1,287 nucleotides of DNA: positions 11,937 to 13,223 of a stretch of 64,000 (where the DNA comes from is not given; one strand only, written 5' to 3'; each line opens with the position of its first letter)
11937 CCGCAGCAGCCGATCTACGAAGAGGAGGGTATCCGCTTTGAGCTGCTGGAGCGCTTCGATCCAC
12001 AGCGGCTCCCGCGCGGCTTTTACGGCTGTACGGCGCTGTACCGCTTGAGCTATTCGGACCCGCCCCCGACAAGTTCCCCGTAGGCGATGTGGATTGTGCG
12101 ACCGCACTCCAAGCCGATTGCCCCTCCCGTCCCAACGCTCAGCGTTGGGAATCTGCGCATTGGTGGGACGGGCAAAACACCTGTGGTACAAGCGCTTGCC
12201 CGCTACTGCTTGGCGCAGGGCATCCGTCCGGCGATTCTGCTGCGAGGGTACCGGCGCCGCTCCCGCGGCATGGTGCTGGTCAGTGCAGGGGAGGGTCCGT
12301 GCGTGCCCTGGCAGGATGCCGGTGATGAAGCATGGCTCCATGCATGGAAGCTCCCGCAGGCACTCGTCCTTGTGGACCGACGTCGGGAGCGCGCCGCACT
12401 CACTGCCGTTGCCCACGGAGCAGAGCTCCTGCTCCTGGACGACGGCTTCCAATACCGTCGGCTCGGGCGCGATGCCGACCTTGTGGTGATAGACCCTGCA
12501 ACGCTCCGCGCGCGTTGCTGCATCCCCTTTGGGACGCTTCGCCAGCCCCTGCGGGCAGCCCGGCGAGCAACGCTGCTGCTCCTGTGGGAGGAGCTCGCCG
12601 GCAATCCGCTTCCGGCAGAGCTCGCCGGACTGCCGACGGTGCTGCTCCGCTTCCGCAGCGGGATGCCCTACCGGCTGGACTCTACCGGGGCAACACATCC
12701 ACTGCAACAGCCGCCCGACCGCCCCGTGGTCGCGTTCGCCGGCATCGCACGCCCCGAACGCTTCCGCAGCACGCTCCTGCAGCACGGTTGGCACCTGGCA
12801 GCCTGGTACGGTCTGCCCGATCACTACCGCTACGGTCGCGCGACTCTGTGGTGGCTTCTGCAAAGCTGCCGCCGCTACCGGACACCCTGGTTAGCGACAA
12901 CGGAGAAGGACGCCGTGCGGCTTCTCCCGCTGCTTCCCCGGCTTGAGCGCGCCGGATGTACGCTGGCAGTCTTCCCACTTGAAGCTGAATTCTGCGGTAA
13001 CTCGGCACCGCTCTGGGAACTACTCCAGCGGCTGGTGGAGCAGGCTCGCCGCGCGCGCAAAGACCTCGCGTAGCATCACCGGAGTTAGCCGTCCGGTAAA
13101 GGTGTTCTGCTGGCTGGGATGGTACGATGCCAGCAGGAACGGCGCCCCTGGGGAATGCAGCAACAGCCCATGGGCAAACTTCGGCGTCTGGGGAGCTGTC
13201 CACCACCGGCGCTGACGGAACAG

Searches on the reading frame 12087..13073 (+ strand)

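Call 59: search_protein_families(library=pfam, proteins=[window:12087-13073:+], max_evalue=0.000001)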
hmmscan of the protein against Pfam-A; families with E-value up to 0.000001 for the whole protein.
window:12087-13073:+ (328 aa): 1 family
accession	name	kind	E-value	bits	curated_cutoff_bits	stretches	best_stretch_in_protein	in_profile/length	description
PF02606.20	LpxK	-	8.4e-65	219.5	27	1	9-316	29-326/328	Tetraacyldisaccharide-1-P 4'-kinase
